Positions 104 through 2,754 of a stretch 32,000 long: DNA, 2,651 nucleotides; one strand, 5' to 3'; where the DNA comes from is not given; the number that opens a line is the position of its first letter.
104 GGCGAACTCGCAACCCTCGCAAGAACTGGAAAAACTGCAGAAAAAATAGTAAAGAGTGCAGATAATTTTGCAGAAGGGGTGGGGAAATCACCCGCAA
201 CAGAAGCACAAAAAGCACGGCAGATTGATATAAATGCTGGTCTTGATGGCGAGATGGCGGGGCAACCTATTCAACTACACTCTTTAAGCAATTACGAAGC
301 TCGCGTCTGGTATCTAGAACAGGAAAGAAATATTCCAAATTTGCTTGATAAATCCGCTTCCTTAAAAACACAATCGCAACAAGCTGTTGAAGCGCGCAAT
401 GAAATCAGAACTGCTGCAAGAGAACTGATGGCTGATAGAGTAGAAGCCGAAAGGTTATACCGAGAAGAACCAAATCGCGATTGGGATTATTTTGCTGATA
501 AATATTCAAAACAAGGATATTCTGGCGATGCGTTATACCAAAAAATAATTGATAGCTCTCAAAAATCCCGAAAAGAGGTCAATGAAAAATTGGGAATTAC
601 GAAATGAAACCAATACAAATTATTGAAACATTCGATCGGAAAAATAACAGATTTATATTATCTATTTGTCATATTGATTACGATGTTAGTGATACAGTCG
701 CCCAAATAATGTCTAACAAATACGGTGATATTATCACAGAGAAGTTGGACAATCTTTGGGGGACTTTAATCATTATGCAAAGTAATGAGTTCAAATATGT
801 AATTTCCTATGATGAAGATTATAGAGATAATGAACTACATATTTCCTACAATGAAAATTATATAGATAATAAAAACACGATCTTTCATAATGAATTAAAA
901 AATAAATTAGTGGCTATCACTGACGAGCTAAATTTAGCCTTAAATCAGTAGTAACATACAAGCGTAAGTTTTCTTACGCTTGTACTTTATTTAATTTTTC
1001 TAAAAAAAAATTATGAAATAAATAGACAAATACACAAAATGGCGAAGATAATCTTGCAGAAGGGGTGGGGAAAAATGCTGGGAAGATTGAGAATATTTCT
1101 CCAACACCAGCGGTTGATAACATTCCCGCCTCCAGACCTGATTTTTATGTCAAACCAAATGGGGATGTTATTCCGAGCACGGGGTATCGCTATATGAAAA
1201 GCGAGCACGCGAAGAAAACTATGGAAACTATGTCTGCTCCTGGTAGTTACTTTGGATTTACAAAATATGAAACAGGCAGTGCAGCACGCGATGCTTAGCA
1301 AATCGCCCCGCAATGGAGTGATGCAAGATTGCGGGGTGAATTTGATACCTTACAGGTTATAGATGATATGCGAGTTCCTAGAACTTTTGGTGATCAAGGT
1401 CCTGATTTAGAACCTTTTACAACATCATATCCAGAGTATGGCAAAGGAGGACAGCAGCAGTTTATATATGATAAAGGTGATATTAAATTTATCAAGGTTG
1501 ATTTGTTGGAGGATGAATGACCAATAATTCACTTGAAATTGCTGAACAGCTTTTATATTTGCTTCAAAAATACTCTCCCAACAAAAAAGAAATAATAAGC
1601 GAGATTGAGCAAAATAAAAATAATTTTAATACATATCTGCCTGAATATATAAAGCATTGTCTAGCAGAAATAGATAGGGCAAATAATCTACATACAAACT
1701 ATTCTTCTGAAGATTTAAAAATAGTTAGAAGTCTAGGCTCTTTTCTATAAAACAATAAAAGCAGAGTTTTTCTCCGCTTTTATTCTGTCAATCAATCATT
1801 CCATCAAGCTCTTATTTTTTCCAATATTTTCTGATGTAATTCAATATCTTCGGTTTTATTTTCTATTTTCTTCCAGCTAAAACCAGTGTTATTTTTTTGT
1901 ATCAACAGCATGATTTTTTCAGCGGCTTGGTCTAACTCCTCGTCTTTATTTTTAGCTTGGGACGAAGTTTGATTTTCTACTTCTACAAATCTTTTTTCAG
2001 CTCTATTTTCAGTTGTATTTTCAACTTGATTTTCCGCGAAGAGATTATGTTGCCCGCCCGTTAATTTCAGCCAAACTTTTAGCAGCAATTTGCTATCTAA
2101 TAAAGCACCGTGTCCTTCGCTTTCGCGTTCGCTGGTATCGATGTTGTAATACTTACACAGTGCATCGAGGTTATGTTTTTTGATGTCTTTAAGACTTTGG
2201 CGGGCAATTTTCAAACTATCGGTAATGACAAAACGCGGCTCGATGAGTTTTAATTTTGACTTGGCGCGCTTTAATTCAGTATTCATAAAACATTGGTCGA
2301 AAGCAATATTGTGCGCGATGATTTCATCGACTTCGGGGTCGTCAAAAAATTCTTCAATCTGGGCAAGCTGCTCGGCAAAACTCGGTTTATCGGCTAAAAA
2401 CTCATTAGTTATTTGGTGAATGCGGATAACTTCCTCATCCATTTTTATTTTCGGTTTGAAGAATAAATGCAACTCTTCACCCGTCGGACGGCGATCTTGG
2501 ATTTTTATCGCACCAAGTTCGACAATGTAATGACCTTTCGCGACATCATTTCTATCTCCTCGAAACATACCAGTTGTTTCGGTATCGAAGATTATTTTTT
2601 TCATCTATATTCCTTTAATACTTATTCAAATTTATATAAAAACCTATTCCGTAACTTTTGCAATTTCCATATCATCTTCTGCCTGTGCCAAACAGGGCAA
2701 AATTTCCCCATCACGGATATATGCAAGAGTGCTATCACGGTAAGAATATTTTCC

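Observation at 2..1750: Polymorphic toxin 3' end with an immunity gene, followed by a silent orphan toxin-CT/immunity cassette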

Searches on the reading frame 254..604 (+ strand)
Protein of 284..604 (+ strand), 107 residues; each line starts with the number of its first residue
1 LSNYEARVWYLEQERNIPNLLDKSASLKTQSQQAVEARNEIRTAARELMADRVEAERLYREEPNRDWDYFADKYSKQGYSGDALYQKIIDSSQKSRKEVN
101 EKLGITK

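Call 60: search_solved_structures(query=A4, max_evalue=10, show_alignments=2)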
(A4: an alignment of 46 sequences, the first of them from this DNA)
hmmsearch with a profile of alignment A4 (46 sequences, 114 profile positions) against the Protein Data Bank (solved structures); distinct sequences matched with E-value up to 10: 6.
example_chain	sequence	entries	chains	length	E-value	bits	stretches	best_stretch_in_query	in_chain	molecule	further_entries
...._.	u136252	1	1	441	0.57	13.3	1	7-84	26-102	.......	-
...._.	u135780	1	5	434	0.73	13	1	10-84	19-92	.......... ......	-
7xx2_B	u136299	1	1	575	1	12.6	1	10-84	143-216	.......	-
7xds_A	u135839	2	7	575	1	12.6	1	10-84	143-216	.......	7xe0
9gqn_A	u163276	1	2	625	1.2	12.3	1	10-84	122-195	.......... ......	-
8vd6_A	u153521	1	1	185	1.9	11.7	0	45-67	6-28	CAP REPEAT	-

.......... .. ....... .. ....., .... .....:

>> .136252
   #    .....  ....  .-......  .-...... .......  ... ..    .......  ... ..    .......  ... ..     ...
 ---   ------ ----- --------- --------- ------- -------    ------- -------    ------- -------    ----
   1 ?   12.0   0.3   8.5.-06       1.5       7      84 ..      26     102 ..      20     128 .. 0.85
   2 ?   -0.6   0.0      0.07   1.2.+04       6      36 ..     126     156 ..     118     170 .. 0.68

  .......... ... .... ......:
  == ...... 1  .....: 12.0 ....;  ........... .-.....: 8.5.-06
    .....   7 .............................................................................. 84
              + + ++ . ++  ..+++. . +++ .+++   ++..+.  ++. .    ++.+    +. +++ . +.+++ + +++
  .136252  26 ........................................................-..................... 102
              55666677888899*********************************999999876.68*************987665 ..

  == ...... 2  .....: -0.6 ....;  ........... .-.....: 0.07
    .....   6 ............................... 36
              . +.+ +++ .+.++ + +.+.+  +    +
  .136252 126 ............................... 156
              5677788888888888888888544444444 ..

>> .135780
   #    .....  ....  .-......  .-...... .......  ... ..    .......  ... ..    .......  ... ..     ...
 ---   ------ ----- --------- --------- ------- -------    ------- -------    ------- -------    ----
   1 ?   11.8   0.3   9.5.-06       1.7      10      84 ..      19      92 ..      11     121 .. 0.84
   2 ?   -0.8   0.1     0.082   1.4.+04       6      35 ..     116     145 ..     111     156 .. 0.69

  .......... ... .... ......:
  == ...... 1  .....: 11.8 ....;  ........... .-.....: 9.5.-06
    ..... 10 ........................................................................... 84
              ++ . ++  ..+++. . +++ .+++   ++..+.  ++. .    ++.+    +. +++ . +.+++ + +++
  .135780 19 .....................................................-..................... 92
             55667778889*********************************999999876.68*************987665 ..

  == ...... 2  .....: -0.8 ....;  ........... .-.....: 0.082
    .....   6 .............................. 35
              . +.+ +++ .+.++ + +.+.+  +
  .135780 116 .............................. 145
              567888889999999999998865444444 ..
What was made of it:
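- Tried and rejected: PDB profile search, best E=0.57 (call 60).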

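Call 67: predict_structure(alignment_id=A4)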
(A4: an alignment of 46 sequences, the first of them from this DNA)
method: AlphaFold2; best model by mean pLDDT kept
length: 117 residues; sequences in the alignment: 46
mean_pLDDT: 94.4   pTM: 0.84
mean pLDDT of the five models: 94.4, 94.1, 93.8, 93.5, 93.1
residues with pLDDT >= 90: 104; 70-90: 9; 50-70: 3; < 50: 1
segments of 3 or more residues with pLDDT < 50: none
pLDDT, mean of each block of 10 residues (from residue 1): 79 96 96 98 98 97 97 97 98 98 91 84
secondary structure, 60 per line:
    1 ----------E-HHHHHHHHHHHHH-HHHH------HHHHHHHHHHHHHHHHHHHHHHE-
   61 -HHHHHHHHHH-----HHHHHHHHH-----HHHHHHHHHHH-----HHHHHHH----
elements in order: H13-25 H27-30 H37-58 H62-71 H77-85 H91-101 H107-113
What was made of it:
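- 278..607 (+): CT1 toxin domain (about 107 aa, all-alpha) plus stop codon. AF2 pLDDT is 94.4 (call 67).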

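Call 72: fold_search(model_id=the predicted structure, library=pdb)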
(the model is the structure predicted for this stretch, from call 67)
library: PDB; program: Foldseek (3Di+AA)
matches with E <= 10: 37; with E <= 0.001: 0
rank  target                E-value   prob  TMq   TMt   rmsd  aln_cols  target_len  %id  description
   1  7w78_B                2.5e+00  0.08  0.26  0.11  14.6       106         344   19  Heme exporter HrtBA in complex with Mg-AMPPNP (released 2022-06-22)
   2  3on2_C                2.8e+00  0.11  0.32  0.21  12.5       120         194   11  Structure of a protein with unknown function from Rhodococcus sp. RHA1 (released 2010-09-22)
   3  3he0_C                3.4e+00  0.08  0.27  0.19  13.6       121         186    8  The Structure of a Putative Transcriptional Regulator TetR Family Protein from Vibrio parahaemolyticus. (released 2009-07-07)
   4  1nkl_MODEL_1_A        3.8e+00  0.08  0.24  0.32   8.6        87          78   15  NK-LYSIN FROM PIG, NMR, 20 STRUCTURES (released 1997-06-16)
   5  7t8n_AAA              4.1e+00  0.06  0.21  0.19  12.4       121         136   10  Crystal structure of the PNAG binding module PgaA-TPR 220-359 (released 2022-08-03)
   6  3he0_B                4.8e+00  0.06  0.26  0.19  14.2       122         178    9  The Structure of a Putative Transcriptional Regulator TetR Family Protein from Vibrio parahaemolyticus. (released 2009-07-07)
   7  6fl0_I                5.0e+00  0.04  0.23  0.17  13.0       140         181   14  Crystal structure of the membrane attack complex assembly inhibitor BGA71 from Lyme disease agent Borreliella bavarien (released 2018-08-08)
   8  1zk8_A                5.3e+00  0.11  0.33  0.23   8.1        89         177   13  Crystal structure of transcriptional regulator from Bacillus cereus ATCC 14579 (released 2005-06-14)
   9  9qtq_M                5.3e+00  0.05  0.25  0.13   9.5        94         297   12  Structure of the energy converting methyltransferase (Mtr) of Methanosarcina mazei in complex with a novel protein bin (released 2025-12-24)
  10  3lf9                  5.6e+00  0.06  0.30  0.30  15.6       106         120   15  Crystal structure of HIV epitope-scaffold 4E10_D0_1IS1A_001_C (released 2010-09-22)
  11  7ae8_D                5.6e+00  0.04  0.22  0.19  14.1       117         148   12  Crystal structure of HEPN(R102A) toxin (released 2020-12-30)
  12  6g8h_AAA              6.3e+00  0.07  0.29  0.21  13.0       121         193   12  Flavonoid-responsive Regulator FrrA in complex with (R,S)-Naringenin (released 2019-04-17)
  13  5t2x_A                6.3e+00  0.04  0.24  0.15  12.1       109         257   20  Crystal structure of Uncharacterised protein lpg1670 (released 2016-09-28)
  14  3qkx_A                6.6e+00  0.06  0.30  0.21  15.0       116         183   12  Crystal structure of a TetR-family transcriptional regulator (HI0893) from Haemophilus influenzae RD at 2.35 A resolut (released 2011-03-02)
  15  4onr                  6.6e+00  0.05  0.25  0.22   8.7       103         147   14  Crystal structure of Borrelia burgdorferi decorin-binding protein DbpA (released 2014-07-09)
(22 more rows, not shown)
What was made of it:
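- Tried and rejected: Foldseek against PDB, best E=2.5 (call 72).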

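Call 85: search_dna_similar(query=window:284-604:+, collection=plasmids, mode=protein, max_evalue=0.001, max_rows=25)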
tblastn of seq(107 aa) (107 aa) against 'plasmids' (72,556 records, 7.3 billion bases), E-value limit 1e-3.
Records with a match: 36; places in all: 36; records where one place covers at least 80% of the query: 36.
Best place of each record, by identity: <60% 36.
By first word of the organism name: Ralstonia 27; Clostridium 6; Mycolicibacterium 1; Mycobacterium 1; Monoglobus 1.
By predicted mobility (MOB-suite, as given by PLSDB): mobilizable 28; non-mobilizable 8.
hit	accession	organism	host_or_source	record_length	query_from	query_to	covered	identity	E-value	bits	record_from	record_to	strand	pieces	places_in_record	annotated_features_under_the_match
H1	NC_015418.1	Clostridium botulinum BKT015925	-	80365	1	106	99%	50.9%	7e-26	106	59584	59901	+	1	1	hypothetical protein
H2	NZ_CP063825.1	Clostridium botulinum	Ham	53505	1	106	99%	50.9%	1e-25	105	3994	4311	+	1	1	hypothetical protein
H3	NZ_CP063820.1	Clostridium botulinum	Mink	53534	1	106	99%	50.9%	1e-25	105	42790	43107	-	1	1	hypothetical protein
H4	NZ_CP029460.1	Clostridium novyi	swine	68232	1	106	99%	50.9%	1e-25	105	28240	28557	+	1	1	hypothetical protein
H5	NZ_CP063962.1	Clostridium botulinum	Bovine,feces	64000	1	106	99%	49.1%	3e-24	102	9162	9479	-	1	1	hypothetical protein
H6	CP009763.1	Ralstonia solanacearum OE1-1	Solanum virginianum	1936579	1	105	98%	46.7%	2e-21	94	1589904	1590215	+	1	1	none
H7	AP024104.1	Ralstonia solanacearum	-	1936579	1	105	98%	46.7%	2e-21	94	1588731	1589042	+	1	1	hypothetical protein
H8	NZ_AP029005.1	Ralstonia pseudosolanacearum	-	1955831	1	105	98%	46.7%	2e-21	94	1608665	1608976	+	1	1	none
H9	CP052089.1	Ralstonia solanacearum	tomato,cell culture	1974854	1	105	98%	46.7%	2e-21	94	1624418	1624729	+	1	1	none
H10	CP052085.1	Ralstonia solanacearum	tomato,cell culture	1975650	1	105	98%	46.7%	2e-21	94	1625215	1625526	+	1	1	none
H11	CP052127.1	Ralstonia solanacearum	tomato,cell culture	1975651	1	105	98%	46.7%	2e-21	94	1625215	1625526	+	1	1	none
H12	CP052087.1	Ralstonia solanacearum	tomato,cell culture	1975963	1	105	98%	46.7%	2e-21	94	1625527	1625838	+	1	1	none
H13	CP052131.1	Ralstonia solanacearum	tomato,cell culture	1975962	1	105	98%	46.7%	2e-21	94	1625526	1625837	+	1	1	none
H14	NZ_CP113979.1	Ralstonia pseudosolanacearum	Cucurbita maxima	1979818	1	105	98%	46.7%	2e-21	94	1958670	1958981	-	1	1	none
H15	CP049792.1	Ralstonia solanacearum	whole organism,isolated from the ...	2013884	1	105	98%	46.7%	2e-21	94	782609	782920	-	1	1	none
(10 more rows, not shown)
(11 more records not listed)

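Call 86: get_annotated_region(hit=H7, flank=6000)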
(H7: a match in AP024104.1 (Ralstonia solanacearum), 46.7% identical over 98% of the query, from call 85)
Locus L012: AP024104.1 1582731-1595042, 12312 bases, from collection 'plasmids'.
description: Ralstonia solanacearum MAFF 301560 plasmid pMAFF301560 DNA, complete sequence
organism: Ralstonia solanacearum (NCBI taxid 305)
taxonomy: Bacteria; Pseudomonadota; Betaproteobacteria; Burkholderiales; Burkholderiaceae; Ralstonia; Ralstonia solanacearum
host: -; source: -; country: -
typing (MOB-suite, as given by PLSDB): mobilizable; relaxase MOBP
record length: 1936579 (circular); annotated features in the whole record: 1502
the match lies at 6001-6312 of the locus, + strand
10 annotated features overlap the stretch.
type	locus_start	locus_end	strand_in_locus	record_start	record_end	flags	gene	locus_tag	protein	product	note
CDS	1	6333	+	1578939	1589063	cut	-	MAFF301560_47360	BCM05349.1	hypothetical protein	-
CDS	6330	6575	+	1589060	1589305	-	-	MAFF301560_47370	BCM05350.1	hypothetical protein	-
CDS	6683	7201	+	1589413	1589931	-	-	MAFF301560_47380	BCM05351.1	hypothetical protein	-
CDS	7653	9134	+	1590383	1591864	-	-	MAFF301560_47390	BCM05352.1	polypeptide-transport-associated domain-containing protein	-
CDS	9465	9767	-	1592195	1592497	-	-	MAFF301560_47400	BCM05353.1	hypothetical protein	-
CDS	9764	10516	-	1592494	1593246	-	-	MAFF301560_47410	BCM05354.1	transporter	-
CDS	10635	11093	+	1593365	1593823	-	-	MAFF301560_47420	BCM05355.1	AsnC family transcriptional regulator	-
CDS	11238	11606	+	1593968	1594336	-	-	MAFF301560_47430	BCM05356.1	hypothetical protein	-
CDS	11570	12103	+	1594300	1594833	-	-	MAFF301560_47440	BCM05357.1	transposase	-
CDS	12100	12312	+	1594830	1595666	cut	-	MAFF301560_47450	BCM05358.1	integrase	-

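Call 87: get_annotated_region(hit=H1, flank=4000)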
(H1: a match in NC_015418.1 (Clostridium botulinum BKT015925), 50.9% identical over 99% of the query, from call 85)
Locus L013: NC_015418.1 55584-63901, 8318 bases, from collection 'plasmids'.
description: Clostridium botulinum BKT015925 plasmid p3BKT015925, complete sequence
organism: Clostridium botulinum BKT015925 (NCBI taxid 929506)
taxonomy: Bacteria; Bacillota; Clostridia; Eubacteriales; Clostridiaceae; Clostridium; Clostridium botulinum; Clostridium botulinum BKT015925
host: -; source: -; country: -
typing (MOB-suite, as given by PLSDB): non-mobilizable; replicon rep_cluster_1515
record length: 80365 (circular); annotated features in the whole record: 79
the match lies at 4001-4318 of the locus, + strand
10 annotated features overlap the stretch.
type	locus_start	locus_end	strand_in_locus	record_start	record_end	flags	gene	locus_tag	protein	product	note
CDS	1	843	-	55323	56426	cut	-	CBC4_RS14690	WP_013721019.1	carboxypeptidase-like regulatory domain-containing protein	-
CDS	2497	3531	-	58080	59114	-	-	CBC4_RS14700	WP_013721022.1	IS6 family transposase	-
CDS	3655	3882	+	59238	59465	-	-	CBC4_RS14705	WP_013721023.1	hypothetical protein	-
CDS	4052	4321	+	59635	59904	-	-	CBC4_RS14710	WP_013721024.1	hypothetical protein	-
CDS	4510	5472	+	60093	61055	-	-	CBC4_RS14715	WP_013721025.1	trypsin-like serine protease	GO:0006508 - proteolysis [Evidence IEA]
CDS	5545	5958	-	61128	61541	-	-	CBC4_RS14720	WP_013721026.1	hypothetical protein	-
CDS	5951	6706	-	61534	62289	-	-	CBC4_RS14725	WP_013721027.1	ParA family protein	-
CDS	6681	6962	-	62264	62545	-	-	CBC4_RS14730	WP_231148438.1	TIGR04540 family protein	-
CDS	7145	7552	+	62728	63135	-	-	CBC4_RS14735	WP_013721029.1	VOC family protein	-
CDS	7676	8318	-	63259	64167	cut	-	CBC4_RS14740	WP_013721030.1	trypsin-like peptidase domain-containing protein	-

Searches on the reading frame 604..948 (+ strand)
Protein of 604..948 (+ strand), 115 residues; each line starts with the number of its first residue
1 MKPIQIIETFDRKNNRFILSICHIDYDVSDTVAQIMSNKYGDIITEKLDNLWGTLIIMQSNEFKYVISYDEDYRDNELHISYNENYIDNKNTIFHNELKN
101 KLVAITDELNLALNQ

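Call 6: search_protein_families(library=pfam, proteins=[window:604-948:+], max_evalue=1)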
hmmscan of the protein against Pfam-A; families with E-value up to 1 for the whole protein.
seq(115 aa): 1 family
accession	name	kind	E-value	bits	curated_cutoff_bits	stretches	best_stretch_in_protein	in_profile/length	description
PF15101.11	TERB2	-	0.11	12.9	27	1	48-98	16-67/207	Telomere-associated protein TERB2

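Call 7: search_protein_families(library=ncbifam, proteins=[window:604-948:+], max_evalue=1)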
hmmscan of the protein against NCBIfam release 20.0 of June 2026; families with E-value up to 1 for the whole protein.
seq(115 aa): 0 families

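Call 76: find_encoding_contigs(protein=window:604-948:+, flank=10000, max_places=10)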
Protein window:604-948:+ (115 aa): 4 contigs read that carry it; 1 place shown.
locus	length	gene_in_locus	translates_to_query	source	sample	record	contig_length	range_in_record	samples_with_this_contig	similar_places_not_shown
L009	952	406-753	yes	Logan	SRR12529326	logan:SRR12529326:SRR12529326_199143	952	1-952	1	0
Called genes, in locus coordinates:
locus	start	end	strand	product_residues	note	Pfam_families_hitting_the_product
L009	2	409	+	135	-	?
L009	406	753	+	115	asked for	-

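Call 102: search_dna_similar(query=window:604-948:+, collection=plasmids, mode=protein, max_evalue=1, max_rows=10)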
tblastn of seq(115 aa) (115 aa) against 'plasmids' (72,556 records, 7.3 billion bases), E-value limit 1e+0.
No match.
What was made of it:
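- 604..951 (+): Putative immunity gene 1 (115 aa), translationally coupled by ATGA. No Pfam or NCBIfam hit (calls 6, 7) and no plasmid tblastn hit (call 102).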

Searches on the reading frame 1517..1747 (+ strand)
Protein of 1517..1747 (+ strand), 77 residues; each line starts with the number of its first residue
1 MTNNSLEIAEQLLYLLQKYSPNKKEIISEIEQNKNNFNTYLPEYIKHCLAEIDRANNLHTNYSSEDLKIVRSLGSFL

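Call 6: search_protein_families(library=pfam, proteins=[window:1517-1747:+], max_evalue=1)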
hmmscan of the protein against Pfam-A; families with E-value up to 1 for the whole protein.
seq(77 aa): 2 families
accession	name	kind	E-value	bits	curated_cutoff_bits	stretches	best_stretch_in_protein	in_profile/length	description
PF10155.14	CNOT11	-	0.022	15.4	25.9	1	18-74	32-83/125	CCR4-NOT transcription complex subunit 11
PF20831.2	Reov_VP3_MTase1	-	0.076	12.8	27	1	26-57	144-176/226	Reovirus VP3 protein, Methyltransferase domain 1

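Call 7: search_protein_families(library=ncbifam, proteins=[window:1517-1747:+], max_evalue=1)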
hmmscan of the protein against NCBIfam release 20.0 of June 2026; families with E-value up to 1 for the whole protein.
seq(77 aa): 2 families
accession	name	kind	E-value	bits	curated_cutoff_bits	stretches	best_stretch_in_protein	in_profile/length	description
NF043056.1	T4SS_LegK1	equivalog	0.045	12.3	550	1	4-59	407-456/516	Dot/Icm T4SS effector kinase LegK1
TIGR02366.1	DHAK_reg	equivalog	0.06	13.4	129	1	8-68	72-133/176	dihydroxyacetone kinase transcriptional activator DhaS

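Call 100: search_dna_similar(query=window:1517-1747:+, collection=plasmids, mode=protein, max_evalue=1, max_rows=10)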
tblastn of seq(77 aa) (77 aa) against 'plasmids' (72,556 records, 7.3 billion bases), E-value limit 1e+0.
No match.

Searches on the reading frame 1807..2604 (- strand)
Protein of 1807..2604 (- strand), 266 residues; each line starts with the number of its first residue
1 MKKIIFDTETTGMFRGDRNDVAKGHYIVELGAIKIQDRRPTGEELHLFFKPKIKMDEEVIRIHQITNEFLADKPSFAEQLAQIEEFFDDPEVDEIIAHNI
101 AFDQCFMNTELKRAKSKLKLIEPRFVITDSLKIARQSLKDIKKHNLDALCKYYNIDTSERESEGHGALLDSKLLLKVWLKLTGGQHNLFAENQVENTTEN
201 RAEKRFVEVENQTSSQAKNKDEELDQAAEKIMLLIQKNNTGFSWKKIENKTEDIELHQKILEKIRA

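Call 77: find_encoding_contigs(protein=window:1807-2604:-, flank=10000, max_places=10)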
Protein window:1807-2604:- (266 aa): 4 contigs read that carry it; 2 places shown.
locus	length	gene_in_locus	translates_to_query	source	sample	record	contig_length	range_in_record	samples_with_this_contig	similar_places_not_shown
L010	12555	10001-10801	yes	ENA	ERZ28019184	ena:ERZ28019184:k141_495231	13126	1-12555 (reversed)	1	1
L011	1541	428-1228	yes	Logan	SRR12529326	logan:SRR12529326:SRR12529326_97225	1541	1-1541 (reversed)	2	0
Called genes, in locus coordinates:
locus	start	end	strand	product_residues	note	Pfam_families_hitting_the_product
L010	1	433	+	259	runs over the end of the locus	-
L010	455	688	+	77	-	-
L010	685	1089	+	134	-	PF01850:PIN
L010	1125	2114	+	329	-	PF02685:Glucokinase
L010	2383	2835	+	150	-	-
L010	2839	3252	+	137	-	-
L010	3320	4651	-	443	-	-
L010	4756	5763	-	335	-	PF22700:MVD-like_N, PF00288:GHMP_kinases_N, PF18376:MDD_C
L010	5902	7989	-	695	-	PF22745:Nlig-Ia, PF01653:DNA_ligase_aden, PF03120:OB_DNA_ligase, PF03119:DNA_ligase_ZBD, PF12826:HHH_2, PF14520:HHH_5 (weak), PF00533:BRCT, PF12738:PTCB-BRCT (weak)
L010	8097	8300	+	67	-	-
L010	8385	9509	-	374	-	PF01554:MatE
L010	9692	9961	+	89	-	PF00111:Fer2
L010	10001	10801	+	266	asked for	PF00929:RNase_T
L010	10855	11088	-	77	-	-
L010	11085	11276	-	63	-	-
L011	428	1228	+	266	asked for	PF00929:RNase_T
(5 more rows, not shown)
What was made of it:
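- Tried and rejected: Exact-protein look-ups of the immunity gene and the dnaQ neighbour, to find longer contigs (calls 76, 77).
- A PIN-type pair exists elsewhere in the window (call 77).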
